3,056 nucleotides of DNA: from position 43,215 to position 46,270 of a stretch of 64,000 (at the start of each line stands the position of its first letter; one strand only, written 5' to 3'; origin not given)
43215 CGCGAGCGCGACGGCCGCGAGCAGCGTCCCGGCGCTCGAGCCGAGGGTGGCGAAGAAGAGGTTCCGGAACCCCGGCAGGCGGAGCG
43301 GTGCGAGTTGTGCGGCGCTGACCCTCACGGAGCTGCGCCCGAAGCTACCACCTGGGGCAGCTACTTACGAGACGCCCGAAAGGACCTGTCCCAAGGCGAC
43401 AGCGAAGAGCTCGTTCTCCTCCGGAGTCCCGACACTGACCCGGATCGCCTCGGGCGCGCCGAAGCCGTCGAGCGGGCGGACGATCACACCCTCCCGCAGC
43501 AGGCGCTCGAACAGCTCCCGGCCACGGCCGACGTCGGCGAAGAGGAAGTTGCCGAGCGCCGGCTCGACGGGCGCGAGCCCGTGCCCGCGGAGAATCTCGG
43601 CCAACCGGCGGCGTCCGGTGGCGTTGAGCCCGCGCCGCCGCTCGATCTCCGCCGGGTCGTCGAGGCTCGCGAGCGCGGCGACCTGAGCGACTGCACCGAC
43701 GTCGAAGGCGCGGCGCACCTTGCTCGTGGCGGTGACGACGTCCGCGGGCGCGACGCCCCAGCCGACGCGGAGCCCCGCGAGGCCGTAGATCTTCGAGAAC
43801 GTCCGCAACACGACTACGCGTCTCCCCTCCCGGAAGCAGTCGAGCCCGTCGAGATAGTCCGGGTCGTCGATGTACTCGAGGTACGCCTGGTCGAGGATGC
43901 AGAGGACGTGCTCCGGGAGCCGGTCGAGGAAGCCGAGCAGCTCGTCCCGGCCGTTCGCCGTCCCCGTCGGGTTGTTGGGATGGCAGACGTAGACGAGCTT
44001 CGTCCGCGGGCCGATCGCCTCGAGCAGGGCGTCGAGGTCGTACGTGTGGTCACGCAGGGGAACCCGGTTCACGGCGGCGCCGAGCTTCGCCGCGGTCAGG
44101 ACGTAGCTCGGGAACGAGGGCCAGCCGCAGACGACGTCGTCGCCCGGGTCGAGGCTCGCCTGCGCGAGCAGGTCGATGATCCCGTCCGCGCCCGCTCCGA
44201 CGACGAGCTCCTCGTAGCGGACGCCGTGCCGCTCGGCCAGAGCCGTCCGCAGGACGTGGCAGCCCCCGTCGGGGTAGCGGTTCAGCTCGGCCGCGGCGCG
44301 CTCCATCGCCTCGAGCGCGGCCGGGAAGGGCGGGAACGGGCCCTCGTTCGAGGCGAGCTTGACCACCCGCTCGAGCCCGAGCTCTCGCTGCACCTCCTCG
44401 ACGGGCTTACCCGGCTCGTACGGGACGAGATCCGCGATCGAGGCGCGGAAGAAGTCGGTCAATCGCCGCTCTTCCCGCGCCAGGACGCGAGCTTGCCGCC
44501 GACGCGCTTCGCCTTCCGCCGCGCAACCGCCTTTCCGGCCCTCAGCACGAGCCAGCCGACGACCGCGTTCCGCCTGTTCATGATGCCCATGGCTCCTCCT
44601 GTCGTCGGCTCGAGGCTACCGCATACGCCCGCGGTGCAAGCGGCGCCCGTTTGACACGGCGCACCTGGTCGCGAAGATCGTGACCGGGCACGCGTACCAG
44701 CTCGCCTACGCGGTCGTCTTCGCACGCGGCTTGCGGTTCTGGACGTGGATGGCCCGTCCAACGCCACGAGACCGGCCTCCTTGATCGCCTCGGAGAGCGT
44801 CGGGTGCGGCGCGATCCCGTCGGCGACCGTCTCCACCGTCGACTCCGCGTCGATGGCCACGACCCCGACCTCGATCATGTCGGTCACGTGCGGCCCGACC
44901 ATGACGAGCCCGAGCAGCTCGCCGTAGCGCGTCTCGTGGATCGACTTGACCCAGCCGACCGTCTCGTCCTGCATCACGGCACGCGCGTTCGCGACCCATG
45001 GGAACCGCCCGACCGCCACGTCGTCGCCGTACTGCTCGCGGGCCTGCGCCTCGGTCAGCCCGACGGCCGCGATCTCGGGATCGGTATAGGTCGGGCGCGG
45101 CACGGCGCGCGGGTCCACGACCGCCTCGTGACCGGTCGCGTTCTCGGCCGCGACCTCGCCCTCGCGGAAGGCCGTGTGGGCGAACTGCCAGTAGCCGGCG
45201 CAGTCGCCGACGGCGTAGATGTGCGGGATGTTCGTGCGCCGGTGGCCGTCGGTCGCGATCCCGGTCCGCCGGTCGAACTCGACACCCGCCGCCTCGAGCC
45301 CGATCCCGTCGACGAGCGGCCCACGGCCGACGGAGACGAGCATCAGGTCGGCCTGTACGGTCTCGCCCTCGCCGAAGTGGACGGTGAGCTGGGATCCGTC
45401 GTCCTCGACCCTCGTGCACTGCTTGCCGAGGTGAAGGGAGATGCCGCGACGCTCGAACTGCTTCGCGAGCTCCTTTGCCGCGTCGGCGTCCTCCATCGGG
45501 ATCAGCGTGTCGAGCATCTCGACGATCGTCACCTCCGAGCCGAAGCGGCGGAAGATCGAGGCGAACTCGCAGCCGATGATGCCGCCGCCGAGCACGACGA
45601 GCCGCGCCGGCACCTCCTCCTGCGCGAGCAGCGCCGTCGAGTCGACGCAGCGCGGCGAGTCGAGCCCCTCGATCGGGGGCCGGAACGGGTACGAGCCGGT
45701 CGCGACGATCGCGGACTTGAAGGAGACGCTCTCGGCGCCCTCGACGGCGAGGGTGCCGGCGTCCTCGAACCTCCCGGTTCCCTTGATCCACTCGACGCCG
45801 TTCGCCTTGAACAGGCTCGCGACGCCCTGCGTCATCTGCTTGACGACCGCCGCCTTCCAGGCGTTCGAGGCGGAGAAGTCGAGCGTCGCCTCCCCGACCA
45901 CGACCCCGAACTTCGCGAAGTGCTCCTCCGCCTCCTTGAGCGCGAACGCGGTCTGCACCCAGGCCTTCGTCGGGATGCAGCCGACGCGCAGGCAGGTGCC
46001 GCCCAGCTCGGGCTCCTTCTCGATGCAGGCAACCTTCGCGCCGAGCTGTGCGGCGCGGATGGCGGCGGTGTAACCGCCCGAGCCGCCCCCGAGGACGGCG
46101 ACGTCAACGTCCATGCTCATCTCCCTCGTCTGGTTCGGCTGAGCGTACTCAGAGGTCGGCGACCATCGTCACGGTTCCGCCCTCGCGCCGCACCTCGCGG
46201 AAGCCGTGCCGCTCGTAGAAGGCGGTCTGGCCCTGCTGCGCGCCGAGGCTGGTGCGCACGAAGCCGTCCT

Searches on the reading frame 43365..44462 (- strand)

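Call 76: search_protein_families(library=pfam, proteins=[window:43365-44462:-], max_evalue=0.00001)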
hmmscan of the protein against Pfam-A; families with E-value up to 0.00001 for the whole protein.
window:43365-44462:- (365 aa): 2 families
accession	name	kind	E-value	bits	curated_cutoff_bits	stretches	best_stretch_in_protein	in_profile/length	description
PF00155.27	Aminotran_1_2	-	1.2e-54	186.4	19.7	1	32-356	2-360/361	Aminotransferase class I and II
PF00266.25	Aminotran_5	-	4.6e-06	26.3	21.5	1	96-181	74-167/371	Aminotransferase class-V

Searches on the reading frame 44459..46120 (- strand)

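Call 76: search_protein_families(library=pfam, proteins=[window:44459-46120:-], max_evalue=0.00001)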
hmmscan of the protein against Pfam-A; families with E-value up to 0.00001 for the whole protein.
window:44459-46120:- (553 aa): 11 families
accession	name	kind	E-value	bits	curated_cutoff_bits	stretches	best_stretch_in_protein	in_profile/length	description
PF07992.20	Pyr_redox_2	-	1.8e-76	257.8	26.1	1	6-321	2-291/291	Pyridine nucleotide-disulphide oxidoreductase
PF02852.28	Pyr_redox_dim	-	5e-32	110.8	25.3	1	340-449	1-109/110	Pyridine nucleotide-disulphide oxidoreductase, dimerisation domain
PF00070.33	Pyr_redox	-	4.2e-26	91.7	22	1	173-247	1-77/82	Pyridine nucleotide-disulphide oxidoreductase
PF01266.30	DAO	-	1.2e-09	38.6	27.9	0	6-42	1-38/353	FAD dependent oxidoreductase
PF12831.13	FAD_oxidored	-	2.2e-09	37.5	27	1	6-70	1-66/416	FAD dependent oxidoreductase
PF01262.27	AlaDh_PNT_C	-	2.3e-09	37.4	23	0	6-99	30-122/214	Alanine dehydrogenase/PNT, C-terminal domain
PF00890.30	FAD_binding_2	-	1e-08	35.3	20.4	1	6-42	1-37/414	FAD binding domain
PF13738.12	Pyr_redox_3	-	5.1e-08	32.9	30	0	134-305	125-305/305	Pyridine nucleotide-disulphide oxidoreductase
PF01134.28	GIDA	-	7.3e-08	32.3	22.1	1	6-104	1-97/391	Glucose inhibited division protein A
PF03486.20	HI0933_like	-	5.5e-07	29.7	50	0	6-41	2-37/244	HI0933-like protein Rossmann domain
PF13450.12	NAD_binding_8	-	3.5e-06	27.7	21.9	0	9-43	1-35/68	NAD(P)-binding Rossmann-like domain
